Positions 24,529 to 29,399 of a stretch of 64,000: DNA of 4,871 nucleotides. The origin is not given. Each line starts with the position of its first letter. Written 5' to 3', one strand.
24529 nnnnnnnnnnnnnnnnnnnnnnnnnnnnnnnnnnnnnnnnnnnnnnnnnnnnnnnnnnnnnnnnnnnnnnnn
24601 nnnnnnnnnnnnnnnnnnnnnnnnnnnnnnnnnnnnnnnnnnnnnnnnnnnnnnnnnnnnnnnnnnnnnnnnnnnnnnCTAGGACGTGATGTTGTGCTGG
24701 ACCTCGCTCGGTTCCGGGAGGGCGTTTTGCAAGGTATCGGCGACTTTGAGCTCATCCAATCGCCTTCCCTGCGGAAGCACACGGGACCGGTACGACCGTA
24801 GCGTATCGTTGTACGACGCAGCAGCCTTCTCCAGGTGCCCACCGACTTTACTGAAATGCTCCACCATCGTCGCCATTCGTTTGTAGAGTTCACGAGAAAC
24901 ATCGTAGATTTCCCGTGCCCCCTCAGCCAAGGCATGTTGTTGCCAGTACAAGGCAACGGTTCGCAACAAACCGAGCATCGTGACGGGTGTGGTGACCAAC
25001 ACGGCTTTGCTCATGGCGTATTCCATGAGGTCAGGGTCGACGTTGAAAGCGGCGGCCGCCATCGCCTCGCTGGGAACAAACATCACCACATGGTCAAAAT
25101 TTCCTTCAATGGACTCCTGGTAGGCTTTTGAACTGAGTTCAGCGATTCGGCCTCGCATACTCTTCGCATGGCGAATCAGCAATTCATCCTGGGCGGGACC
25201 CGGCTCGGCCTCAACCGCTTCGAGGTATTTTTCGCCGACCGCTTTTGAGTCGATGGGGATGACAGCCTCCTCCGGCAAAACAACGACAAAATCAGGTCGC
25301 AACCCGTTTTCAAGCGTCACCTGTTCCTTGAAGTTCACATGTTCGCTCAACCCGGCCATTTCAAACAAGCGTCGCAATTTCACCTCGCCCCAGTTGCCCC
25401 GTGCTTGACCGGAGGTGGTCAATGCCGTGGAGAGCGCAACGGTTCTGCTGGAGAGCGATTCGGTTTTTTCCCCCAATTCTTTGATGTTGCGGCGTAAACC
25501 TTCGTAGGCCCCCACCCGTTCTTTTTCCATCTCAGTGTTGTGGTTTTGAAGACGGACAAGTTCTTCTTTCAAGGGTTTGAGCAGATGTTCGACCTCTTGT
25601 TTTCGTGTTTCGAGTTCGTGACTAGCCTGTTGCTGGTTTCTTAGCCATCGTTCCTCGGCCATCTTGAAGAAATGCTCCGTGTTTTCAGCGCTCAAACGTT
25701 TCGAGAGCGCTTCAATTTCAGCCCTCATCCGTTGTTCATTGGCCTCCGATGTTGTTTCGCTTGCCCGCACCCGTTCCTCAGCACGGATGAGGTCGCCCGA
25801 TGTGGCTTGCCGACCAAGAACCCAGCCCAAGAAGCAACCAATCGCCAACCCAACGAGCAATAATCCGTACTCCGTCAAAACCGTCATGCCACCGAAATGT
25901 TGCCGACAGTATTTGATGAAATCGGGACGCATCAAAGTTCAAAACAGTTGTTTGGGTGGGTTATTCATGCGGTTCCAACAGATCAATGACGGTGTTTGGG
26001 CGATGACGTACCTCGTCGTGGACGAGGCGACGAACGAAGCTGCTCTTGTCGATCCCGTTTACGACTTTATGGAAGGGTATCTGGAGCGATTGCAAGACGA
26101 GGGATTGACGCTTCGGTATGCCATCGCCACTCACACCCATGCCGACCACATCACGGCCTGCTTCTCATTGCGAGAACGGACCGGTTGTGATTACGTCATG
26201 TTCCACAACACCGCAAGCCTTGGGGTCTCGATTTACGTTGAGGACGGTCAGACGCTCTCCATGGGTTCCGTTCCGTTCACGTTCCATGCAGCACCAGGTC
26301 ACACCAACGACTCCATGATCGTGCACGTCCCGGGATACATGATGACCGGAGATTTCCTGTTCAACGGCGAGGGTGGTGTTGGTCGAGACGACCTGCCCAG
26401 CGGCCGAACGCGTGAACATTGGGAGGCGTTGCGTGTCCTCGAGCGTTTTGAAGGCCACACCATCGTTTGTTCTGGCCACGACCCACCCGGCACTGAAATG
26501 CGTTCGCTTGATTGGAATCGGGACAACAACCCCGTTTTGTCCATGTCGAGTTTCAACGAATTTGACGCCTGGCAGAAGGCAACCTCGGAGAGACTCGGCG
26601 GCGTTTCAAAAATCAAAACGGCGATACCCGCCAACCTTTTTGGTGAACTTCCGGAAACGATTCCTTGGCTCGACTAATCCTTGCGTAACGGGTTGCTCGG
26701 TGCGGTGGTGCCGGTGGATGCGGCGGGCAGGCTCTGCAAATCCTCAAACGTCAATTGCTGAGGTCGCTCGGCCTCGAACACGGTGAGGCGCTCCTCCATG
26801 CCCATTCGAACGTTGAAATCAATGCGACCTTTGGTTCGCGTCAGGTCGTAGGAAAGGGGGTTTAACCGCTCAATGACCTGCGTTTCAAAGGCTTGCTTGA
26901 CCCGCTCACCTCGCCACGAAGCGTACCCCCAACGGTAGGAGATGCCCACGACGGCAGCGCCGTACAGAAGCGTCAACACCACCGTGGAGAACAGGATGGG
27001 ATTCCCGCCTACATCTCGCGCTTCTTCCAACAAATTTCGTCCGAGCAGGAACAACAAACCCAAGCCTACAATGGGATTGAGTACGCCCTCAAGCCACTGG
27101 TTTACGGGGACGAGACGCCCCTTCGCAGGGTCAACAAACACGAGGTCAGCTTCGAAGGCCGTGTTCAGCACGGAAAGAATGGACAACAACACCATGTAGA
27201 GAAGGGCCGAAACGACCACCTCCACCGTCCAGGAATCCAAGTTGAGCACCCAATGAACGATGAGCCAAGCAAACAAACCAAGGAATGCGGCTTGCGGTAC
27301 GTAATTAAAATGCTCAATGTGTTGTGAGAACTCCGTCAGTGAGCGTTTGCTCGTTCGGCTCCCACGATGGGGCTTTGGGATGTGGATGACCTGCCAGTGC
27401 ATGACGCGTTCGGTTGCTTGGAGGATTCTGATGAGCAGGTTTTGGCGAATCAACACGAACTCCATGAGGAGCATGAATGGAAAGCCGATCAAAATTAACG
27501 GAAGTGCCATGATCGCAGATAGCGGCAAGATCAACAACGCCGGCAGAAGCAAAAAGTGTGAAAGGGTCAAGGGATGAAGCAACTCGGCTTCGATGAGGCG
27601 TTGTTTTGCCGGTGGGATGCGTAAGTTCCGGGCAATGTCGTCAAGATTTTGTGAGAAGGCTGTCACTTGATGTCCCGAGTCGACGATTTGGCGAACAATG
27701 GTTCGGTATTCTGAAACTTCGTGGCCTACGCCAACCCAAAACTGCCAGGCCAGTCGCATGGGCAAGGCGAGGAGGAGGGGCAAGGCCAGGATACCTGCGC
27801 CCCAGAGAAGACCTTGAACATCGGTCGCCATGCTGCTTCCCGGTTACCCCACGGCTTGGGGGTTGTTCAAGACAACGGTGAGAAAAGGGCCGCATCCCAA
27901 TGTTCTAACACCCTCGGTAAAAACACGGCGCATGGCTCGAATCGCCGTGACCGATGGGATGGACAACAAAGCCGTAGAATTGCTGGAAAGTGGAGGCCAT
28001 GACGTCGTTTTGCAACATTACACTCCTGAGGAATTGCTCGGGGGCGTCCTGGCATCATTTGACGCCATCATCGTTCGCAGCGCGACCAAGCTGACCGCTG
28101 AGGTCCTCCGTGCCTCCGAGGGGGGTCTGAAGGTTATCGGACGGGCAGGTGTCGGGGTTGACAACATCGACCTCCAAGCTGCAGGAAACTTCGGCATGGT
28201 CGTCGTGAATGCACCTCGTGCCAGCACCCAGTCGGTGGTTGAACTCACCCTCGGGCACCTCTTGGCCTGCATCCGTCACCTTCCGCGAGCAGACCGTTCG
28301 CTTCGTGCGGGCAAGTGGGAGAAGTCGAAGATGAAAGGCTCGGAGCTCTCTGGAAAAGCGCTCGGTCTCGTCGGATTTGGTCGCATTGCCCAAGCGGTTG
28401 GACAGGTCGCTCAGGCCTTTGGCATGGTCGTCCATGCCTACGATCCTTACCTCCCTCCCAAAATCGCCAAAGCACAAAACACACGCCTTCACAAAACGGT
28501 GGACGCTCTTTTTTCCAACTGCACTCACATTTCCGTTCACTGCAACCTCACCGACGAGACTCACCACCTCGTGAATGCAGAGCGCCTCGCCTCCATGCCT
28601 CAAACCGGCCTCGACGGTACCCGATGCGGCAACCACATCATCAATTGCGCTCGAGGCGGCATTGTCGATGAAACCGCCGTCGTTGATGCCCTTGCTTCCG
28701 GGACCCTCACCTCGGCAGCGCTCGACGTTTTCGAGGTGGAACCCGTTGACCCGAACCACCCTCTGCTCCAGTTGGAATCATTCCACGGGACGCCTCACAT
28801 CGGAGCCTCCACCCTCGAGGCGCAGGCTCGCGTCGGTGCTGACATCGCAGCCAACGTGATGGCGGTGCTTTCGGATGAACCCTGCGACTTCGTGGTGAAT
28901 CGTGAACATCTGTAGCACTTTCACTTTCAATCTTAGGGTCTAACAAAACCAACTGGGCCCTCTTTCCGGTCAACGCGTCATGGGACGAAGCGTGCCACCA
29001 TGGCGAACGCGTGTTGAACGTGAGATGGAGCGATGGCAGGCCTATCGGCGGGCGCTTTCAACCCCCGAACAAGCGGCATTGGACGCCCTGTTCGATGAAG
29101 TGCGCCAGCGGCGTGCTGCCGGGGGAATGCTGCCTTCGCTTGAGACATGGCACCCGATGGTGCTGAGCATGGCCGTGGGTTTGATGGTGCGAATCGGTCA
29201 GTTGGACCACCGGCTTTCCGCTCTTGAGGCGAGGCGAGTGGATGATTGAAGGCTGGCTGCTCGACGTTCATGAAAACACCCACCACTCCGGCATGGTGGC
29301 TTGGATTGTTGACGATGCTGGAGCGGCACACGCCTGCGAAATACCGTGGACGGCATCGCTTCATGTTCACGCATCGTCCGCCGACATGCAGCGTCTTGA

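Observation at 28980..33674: Candidate archaeal translesion/mutagenesis cassette: small ORF - exo-degenerate PolB - RecA-fold protein with dead P-loop - DinB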

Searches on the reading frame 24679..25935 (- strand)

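Call 68: search_protein_families(library=pfam, proteins=[window:24679-25935:-], max_evalue=0.00001)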
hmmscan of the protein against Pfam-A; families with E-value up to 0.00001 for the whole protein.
window:24679-25935:- (418 aa): 1 family
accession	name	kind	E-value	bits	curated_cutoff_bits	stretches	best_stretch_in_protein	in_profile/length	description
PF02646.22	RmuC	-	5.1e-83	279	26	1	114-400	2-288/291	RmuC family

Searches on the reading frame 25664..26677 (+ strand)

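Call 68: search_protein_families(library=pfam, proteins=[window:25664-26677:+], max_evalue=0.00001)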
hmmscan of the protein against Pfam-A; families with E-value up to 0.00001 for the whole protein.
window:25664-26677:+ (337 aa): 1 family
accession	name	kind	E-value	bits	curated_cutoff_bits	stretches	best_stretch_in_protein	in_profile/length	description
PF00753.33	Lactamase_B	-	4.3e-15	56.6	22.7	1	115-272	8-196/196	Metallo-beta-lactamase superfamily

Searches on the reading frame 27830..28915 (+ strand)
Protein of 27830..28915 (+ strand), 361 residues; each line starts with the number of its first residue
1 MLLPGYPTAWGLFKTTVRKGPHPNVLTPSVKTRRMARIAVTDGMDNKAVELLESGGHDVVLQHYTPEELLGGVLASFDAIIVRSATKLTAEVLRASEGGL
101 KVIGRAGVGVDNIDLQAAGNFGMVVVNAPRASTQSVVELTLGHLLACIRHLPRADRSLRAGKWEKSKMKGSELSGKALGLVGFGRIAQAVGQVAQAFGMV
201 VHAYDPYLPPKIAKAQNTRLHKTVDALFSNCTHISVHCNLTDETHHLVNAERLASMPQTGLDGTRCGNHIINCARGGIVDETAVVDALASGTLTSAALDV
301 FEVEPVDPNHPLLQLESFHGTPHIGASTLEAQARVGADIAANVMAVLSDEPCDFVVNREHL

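Call 68: search_protein_families(library=pfam, proteins=[window:27830-28915:+], max_evalue=0.00001)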
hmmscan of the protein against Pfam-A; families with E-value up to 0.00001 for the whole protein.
window:27830-28915:+ (361 aa): 2 families
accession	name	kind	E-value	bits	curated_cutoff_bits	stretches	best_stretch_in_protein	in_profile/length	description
PF02826.25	2-Hacid_dh_C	-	1.1e-54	184.9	25.1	1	141-325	1-178/178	D-isomer specific 2-hydroxyacid dehydrogenase, NAD binding domain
PF00389.36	2-Hacid_dh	-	1.8e-32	112.3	24.6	1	38-357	1-134/134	D-isomer specific 2-hydroxyacid dehydrogenase, catalytic domain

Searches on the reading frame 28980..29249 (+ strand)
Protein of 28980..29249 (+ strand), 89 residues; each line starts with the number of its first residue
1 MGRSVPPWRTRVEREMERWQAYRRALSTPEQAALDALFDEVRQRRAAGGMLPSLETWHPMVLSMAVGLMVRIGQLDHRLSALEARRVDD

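Call 3: search_protein_families(library=pfam, proteins=[window:28980-29249:+], max_evalue=1)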
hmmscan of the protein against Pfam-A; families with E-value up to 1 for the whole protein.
window:28980-29249:+ (89 aa): 2 families
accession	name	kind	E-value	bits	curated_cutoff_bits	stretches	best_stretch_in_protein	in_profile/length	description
PF07637.16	PSD5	-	0.023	15.5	34.2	1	20-46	12-38/62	Protein of unknown function (DUF1595)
PF05752.16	Calici_MSP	-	0.12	12.7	25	1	30-50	71-91/165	Calicivirus minor structural protein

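Call 4: search_protein_families(library=ncbifam, proteins=[window:28980-29249:+], max_evalue=1)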
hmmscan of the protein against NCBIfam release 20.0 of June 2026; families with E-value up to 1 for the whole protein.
window:28980-29249:+ (89 aa): 0 families

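Call 37: find_homologous_proteins(query=window:28980-29246:+, max_evalue=0.01)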
Query window:28980-29246:+ (89 aa): 41 proteins with E <= 0.01 among 46 candidates.
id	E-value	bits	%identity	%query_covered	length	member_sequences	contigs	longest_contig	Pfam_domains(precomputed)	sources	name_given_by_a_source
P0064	5.5e-48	179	99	96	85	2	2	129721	PF26485.1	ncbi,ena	-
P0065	9.7e-44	165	90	100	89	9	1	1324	PF26485.1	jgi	jgi:hypothetical protein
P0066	4.3e-33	131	70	100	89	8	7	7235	PF26485.1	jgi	jgi:hypothetical protein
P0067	1.4e-30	123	67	100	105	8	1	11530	PF26485.1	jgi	jgi:hypothetical protein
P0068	1.3e-29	120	65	100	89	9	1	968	PF26485.1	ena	-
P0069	3.3e-29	119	70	93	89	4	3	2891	PF26485.1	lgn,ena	-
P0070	3.4e-29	119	65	100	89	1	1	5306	PF26485.1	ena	-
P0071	4.1e-29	119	65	100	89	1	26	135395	PF26485.1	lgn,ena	-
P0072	1.3e-28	117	65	100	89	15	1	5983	PF26485.1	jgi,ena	-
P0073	1.4e-28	117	64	100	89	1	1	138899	PF26485.1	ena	-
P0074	1.8e-28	116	64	100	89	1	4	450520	PF26485.1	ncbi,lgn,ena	-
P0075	2.3e-28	116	67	93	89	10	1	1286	PF26485.1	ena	-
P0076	3.9e-28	115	66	100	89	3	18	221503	PF26485.1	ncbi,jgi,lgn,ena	jgi:hypothetical protein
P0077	4.5e-28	115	70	93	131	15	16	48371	PF26485.1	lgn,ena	-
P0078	8.0e-28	114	65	94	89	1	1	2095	PF26485.1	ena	-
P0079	1.2e-27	114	63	100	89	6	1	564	PF26485.1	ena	-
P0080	1.4e-27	114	64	100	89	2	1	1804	PF26485.1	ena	-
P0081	3.0e-27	113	64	100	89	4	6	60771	PF26485.1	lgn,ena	-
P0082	3.4e-27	112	63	100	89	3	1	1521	PF26485.1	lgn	-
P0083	1.4e-26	110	63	100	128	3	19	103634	PF26485.1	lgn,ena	-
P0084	1.7e-26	110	62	100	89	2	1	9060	PF26485.1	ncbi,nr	ncbi:MAG: hypothetical protein L7R83_01355 [Candidatus Poseidonia sp.]|nr:hypothetical protein [Pose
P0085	2.2e-26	110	62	100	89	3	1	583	PF26485.1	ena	-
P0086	4.1e-26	109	66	93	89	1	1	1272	PF26485.1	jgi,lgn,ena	jgi:hypothetical protein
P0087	1.0e-25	108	65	93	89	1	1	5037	PF26485.1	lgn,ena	-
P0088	1.4e-25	107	63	100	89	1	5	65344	PF26485.1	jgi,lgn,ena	jgi:hypothetical protein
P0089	3.9e-25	106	64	97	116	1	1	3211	PF26485.1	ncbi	-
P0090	4.3e-25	106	62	96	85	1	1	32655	PF26485.1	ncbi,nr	ncbi:MAG: hypothetical protein QF880_03705 [Candidatus Poseidonia sp.]|nr:hypothetical protein [Pose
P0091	1.2e-24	104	62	100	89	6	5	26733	PF26485.1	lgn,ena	-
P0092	3.4e-24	103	64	93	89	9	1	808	PF26485.1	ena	-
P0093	7.0e-24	102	56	100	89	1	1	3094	PF26485.1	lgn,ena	-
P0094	1.5e-23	101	56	100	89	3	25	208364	PF26485.1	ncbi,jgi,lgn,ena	-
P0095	4.8e-23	99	55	100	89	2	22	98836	PF26485.1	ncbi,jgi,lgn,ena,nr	ncbi:MAG: hypothetical protein L7S48_01730 [Candidatus Poseidonia sp.]|nr:hypothetical protein [Pose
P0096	4.9e-23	99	55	100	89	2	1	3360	PF26485.1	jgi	-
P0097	6.4e-23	99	58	100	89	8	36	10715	PF26485.1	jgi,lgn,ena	jgi:hypothetical protein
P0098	6.6e-23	99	60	96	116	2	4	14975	PF26485.1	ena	-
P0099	9.6e-23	98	55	100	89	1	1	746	PF26485.1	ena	-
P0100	1.3e-22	98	54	100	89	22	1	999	PF26485.1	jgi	jgi:hypothetical protein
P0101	3.2e-22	97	54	100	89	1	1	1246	PF26485.1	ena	-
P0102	1.7e-21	94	53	100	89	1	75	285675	PF26485.1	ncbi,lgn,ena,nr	ncbi:MAG: hypothetical protein ISP83_00145 [Candidatus Poseidonia sp.]|nr:hypothetical protein [Pose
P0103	6.4e-21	92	57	100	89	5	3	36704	PF26485.1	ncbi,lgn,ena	-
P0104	1.3e-19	88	60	81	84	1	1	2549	PF26485.1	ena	-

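Call 38: search_protein_families(library=pfam, proteins=[P0064, P0066, P0076, P0095, P0102, window:28980-29246:+], max_evalue=10)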
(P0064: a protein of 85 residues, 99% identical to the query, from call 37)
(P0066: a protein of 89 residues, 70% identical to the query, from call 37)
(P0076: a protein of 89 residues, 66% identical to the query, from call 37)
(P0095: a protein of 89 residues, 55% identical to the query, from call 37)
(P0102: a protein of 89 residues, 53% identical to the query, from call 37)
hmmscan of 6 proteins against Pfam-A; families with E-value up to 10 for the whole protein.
P0064 (85 aa): 2 families
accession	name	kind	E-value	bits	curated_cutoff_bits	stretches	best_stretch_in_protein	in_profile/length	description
PF07637.16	PSD5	-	0.02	15.6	34.2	1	16-42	12-38/62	Protein of unknown function (DUF1595)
PF05752.16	Calici_MSP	-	0.11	12.9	25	1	26-46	71-91/165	Calicivirus minor structural protein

P0066 (89 aa): 1 family
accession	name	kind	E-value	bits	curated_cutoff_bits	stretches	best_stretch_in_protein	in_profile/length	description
PF09277.16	Erythro-docking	-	0.27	11.6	24.6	1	66-84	6-24/58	Erythronolide synthase, docking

P0076 (89 aa): 0 families

P0095 (89 aa): 1 family
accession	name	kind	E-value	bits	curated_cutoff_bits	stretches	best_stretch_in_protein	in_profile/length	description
PF10393.14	Matrilin_ccoil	-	0.0041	17.2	26.3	1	62-85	21-44/45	Trimeric coiled-coil oligomerisation domain of matrilin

P0102 (89 aa): 0 families

window:28980-29246:+ (89 aa): 2 families
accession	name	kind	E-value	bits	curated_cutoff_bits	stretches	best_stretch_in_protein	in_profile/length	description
PF07637.16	PSD5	-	0.023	15.5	34.2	1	20-46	12-38/62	Protein of unknown function (DUF1595)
PF05752.16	Calici_MSP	-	0.12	12.7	25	1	30-50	71-91/165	Calicivirus minor structural protein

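Call 50: predict_structure(alignment_id=A4)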
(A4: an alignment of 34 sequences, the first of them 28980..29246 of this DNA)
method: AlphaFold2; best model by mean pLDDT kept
length: 89 residues; sequences in the alignment: 34
mean_pLDDT: 79.3   pTM: 0.50
mean pLDDT of the five models: 79.3, 76.1, 72.6, 68.8, 68.4
residues with pLDDT >= 90: 6; 70-90: 68; 50-70: 15; < 50: 0
segments of 3 or more residues with pLDDT < 50: none
pLDDT, mean of each block of 10 residues (from residue 1): 75 83 82 84 78 61 80 90 81
secondary structure, 60 per line:
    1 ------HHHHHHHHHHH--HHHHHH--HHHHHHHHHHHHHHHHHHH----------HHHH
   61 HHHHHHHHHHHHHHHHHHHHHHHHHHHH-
elements in order: H7-17 H20-25 H28-46 H57-88

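Call 55: fold_search(model_id=the predicted structure, library=pdb)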
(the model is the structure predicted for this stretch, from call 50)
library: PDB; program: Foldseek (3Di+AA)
matches with E <= 10: 25; with E <= 0.001: 0
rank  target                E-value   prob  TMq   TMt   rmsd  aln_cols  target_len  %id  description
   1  5hwu_A                3.5e+00  0.06  0.33  0.23  10.8        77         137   26  Crystal Structure of DR2231_E46A mutant in complex with dUMPNPP and Manganese (released 2016-10-26)
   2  5c4k_B                4.1e+00  0.11  0.33  0.11   4.5        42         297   14  APH(2")-IVa in complex with GET (G418) at room temperature (released 2016-02-03)
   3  5hva_A                4.5e+00  0.06  0.33  0.22  13.4        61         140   26  Crystal structure of DR2231 in complex with dUMPNPP and magnesium. (released 2016-10-26)
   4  5hwu_B                5.2e+00  0.06  0.33  0.23  13.5        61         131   26  Crystal Structure of DR2231_E46A mutant in complex with dUMPNPP and Manganese (released 2016-10-26)
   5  3n24_H                5.2e+00  0.03  0.28  0.23   8.9        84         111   19  The crystal structure of a two-component sensor domain (3rd form) from Pseudomonas aeruginosa PA01 (released 2010-06-02)
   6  4z7g_A                5.2e+00  0.02  0.16  0.06   7.7        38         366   21  Crystal structure of human IRE1 cytoplasmic kinase-RNase region - apo (released 2015-05-27)
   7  2yfc_C                5.6e+00  0.06  0.33  0.22  13.4        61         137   26  STRUCTURAL AND FUNCTIONAL INSIGHTS OF DR2231 PROTEIN, THE MAZG-LIKE NUCLEOSIDE TRIPHOSPHATE PYROPHOSPHOHYDROLASE FROM  (released 2011-07-06)
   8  5hva_C                5.6e+00  0.04  0.33  0.24  11.0        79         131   25  Crystal structure of DR2231 in complex with dUMPNPP and magnesium. (released 2016-10-26)
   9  2yeu_F                5.6e+00  0.04  0.33  0.21  11.0        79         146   25  Structural and functional insights of DR2231 protein, the MazG-like nucleoside triphosphate pyrophosphohydrolase from  (released 2011-07-06)
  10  2yeu_D                5.6e+00  0.04  0.33  0.21  15.1        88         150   20  Structural and functional insights of DR2231 protein, the MazG-like nucleoside triphosphate pyrophosphohydrolase from  (released 2011-07-06)
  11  2yf3_D                5.6e+00  0.04  0.33  0.20  15.1        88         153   20  Crystal structure of DR2231, the MazG-like protein from Deinococcus radiodurans, complex with manganese (released 2011-07-06)
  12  2yf3_F                6.1e+00  0.04  0.33  0.21  13.3        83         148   23  Crystal structure of DR2231, the MazG-like protein from Deinococcus radiodurans, complex with manganese (released 2011-07-06)
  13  5i0m_A                6.1e+00  0.03  0.32  0.23  15.0        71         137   28  Crystal structure of DR2231_E79A mutant in complex with dUMP (released 2016-10-26)
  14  8h2h_D                6.6e+00  0.06  0.32  0.06   3.0        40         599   22  Cryo-EM structure of a Group II Intron Complexed with its Reverse Transcriptase (released 2022-11-23)
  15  2yfc_A                6.6e+00  0.05  0.33  0.23  13.1        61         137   26  STRUCTURAL AND FUNCTIONAL INSIGHTS OF DR2231 PROTEIN, THE MAZG-LIKE NUCLEOSIDE TRIPHOSPHATE PYROPHOSPHOHYDROLASE FROM  (released 2011-07-06)
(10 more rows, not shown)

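Call 85: search_protein_representatives(alignment_id=A4)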
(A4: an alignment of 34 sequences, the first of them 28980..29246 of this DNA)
Query: 34 sequences, 89 profile positions. Proteins with E-value up to 0.001 (for the whole library): 570; up to 1e-10: 51; up to 1e-30: 5. The best 150 are listed.
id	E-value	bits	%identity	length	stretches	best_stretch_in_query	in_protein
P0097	1.8e-38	146.7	-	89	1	1-89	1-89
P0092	1.1e-37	144.2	-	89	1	1-89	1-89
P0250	7.1e-36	138.4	-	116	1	1-88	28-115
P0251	1.7e-31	124.4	-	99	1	1-72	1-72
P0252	2.1e-31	124.1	-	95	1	1-84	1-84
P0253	3.3e-26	107.4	-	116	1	1-84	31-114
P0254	1.7e-25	105.2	-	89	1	1-85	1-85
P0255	3.8e-22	94.4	-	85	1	1-80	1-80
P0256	2.0e-21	92.1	-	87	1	33-89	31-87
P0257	1.4e-20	89.4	-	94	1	1-58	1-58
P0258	7.8e-20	87.0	-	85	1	1-77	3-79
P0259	1.5e-19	86.1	-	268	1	12-85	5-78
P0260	1.0e-18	83.4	-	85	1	1-81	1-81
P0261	1.4e-17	79.8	-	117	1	1-76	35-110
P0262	3.0e-17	78.7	-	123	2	1-84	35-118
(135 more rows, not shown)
